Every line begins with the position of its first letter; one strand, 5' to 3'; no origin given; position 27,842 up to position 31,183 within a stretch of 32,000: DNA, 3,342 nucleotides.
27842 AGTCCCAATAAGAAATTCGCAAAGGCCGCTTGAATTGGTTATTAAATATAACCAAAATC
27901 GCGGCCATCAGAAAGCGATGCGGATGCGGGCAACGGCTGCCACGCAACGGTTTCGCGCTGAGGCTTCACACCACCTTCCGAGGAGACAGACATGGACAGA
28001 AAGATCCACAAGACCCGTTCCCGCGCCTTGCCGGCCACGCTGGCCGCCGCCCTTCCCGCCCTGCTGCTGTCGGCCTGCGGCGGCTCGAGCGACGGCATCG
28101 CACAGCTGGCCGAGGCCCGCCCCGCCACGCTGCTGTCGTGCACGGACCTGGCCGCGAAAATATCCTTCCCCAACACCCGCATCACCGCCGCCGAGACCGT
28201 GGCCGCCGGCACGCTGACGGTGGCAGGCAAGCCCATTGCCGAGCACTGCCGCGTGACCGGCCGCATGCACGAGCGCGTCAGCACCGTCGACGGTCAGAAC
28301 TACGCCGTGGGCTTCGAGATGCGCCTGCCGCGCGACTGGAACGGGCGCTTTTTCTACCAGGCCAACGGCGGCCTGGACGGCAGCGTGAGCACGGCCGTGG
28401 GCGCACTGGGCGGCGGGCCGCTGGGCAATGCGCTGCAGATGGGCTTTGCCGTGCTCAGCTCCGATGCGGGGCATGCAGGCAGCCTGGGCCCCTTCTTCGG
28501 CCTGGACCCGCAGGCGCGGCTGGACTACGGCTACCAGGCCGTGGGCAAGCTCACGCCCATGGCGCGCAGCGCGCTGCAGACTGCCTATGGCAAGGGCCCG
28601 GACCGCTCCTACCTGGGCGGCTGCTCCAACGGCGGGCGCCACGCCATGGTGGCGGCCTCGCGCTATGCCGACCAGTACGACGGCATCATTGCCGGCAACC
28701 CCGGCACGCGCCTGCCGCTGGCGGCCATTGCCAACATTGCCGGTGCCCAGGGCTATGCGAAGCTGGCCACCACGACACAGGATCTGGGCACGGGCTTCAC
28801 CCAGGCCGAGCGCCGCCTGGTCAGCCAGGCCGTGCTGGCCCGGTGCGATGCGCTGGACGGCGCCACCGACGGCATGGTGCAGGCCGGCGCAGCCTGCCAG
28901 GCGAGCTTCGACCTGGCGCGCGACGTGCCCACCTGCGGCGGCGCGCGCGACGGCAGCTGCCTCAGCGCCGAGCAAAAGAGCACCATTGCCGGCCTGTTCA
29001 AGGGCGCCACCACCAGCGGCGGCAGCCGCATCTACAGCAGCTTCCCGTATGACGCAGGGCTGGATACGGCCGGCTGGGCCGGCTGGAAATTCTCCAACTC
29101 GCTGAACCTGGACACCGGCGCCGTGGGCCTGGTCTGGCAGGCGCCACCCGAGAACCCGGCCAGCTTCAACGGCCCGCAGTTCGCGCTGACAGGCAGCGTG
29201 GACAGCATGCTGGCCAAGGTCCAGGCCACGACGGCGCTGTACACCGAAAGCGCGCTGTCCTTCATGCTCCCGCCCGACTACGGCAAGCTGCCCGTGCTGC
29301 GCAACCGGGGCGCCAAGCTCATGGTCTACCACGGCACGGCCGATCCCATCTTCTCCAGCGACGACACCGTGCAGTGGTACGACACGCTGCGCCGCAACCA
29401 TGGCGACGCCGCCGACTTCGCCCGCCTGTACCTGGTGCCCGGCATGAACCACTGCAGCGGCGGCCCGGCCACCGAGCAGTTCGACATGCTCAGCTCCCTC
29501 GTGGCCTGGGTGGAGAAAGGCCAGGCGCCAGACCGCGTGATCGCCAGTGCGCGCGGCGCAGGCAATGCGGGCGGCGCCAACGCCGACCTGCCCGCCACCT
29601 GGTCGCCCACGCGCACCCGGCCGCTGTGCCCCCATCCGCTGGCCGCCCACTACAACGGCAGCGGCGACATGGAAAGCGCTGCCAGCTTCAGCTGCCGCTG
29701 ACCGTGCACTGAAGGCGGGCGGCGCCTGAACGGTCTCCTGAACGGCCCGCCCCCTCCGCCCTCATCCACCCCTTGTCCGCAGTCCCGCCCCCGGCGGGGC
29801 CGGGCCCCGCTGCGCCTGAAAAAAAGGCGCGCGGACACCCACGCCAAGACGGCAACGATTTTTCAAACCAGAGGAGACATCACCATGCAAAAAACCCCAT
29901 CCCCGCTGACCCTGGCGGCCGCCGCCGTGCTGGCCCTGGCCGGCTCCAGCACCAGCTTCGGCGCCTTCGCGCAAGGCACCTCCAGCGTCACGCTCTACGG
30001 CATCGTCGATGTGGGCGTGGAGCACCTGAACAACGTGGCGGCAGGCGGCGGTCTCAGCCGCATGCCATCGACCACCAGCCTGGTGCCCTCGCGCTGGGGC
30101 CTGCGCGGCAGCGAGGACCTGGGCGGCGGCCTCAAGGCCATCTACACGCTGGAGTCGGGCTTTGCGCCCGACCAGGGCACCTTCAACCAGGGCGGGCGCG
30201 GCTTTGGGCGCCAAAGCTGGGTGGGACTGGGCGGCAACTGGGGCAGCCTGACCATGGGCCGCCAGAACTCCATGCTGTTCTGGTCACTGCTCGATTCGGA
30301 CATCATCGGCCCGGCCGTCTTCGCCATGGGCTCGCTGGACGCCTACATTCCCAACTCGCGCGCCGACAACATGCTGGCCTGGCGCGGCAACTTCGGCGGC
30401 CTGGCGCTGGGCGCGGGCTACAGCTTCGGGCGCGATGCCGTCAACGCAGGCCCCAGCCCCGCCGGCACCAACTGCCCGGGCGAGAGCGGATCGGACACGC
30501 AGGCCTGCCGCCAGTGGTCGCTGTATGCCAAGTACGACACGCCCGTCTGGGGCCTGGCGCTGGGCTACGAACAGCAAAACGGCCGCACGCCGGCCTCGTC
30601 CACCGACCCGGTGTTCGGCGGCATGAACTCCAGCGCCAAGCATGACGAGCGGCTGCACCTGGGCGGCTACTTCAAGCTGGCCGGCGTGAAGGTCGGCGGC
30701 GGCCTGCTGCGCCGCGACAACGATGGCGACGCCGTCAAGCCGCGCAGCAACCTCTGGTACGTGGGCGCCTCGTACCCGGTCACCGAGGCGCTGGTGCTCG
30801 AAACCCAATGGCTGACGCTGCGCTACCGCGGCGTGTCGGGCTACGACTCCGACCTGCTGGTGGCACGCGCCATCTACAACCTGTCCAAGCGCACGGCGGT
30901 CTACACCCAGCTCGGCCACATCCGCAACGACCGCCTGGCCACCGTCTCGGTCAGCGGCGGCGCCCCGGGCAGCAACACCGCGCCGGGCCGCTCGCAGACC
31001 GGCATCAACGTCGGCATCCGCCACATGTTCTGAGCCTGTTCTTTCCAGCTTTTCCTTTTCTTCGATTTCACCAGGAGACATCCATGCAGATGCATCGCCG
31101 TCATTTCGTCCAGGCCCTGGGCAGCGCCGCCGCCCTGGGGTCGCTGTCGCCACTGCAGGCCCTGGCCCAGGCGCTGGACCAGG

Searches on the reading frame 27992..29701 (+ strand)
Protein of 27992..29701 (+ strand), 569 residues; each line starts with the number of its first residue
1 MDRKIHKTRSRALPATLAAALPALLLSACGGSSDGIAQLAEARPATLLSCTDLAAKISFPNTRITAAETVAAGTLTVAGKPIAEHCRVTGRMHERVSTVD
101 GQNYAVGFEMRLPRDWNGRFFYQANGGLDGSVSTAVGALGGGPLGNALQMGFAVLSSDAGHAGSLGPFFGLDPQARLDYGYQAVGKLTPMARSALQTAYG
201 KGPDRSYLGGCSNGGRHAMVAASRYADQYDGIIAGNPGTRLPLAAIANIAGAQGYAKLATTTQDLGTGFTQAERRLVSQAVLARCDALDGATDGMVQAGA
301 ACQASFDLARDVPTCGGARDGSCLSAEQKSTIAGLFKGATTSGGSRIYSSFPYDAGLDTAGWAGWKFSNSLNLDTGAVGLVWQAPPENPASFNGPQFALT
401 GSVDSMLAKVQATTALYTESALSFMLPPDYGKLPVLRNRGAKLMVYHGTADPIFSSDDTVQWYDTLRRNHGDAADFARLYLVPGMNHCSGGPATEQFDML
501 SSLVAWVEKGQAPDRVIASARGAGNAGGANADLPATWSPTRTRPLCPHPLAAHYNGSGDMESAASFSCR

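Call 57: search_protein_families(library=pfam, proteins=[window:27992-29701:+], max_evalue=0.001)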
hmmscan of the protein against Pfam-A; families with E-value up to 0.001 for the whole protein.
window:27992-29701:+ (569 aa): 2 families
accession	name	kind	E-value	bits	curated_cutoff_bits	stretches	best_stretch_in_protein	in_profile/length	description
PF07519.17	Tannase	-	4.5e-126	422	29.8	1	86-568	1-489/490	Tannase and feruloyl esterase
PF00326.27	Peptidase_S9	-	6.7e-07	29.4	22.6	0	438-509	140-208/213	Prolyl oligopeptidase family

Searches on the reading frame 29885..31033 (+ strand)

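Call 93: search_protein_families(library=pfam, proteins=[window:29885-31033:+], max_evalue=0.001)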
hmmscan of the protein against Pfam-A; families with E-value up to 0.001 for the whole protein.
window:29885-31033:+ (382 aa): 2 families
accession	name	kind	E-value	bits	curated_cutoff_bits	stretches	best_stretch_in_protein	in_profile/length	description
PF13609.12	Porin_4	-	3.8e-54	185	27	1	12-350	1-309/310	Gram-negative porin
PF00267.27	Porin_1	-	5.8e-07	29.7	23.7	1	68-131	30-93/337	Gram-negative porin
